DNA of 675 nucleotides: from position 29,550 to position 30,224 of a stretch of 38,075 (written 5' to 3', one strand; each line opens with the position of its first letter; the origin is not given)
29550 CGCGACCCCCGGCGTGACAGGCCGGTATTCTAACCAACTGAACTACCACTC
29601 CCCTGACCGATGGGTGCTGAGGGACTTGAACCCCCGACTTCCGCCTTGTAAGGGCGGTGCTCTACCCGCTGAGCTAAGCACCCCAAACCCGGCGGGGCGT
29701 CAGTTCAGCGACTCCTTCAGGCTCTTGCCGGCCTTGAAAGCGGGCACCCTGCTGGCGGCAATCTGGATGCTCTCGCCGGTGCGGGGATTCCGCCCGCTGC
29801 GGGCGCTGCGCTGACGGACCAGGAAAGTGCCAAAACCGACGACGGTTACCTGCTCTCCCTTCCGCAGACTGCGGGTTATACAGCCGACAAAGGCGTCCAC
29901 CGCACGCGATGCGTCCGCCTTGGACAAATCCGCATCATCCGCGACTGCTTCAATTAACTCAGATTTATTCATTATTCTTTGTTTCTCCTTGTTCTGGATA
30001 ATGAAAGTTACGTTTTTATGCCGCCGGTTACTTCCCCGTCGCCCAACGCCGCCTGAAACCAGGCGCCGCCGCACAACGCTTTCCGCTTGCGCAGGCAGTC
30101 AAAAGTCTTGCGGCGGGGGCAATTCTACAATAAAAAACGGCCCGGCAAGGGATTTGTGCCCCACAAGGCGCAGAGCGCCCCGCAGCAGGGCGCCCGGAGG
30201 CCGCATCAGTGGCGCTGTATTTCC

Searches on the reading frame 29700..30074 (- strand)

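Call 60: search_protein_families(library=pfam, proteins=[window:29700-30074:-], max_evalue=0.001)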
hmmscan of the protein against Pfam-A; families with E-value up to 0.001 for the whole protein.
window:29700-30074:- (124 aa): 2 families
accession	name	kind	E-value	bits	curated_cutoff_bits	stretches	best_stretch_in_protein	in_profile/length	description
PF00216.26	Bac_DNA_binding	-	1.7e-33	115.1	22.4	1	35-124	1-90/90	Bacterial DNA-binding protein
PF18291.6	HU-HIG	-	2.2e-07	31.4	26.2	1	19-123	17-118/125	HU domain fused to wHTH, Ig, or Glycine-rich motif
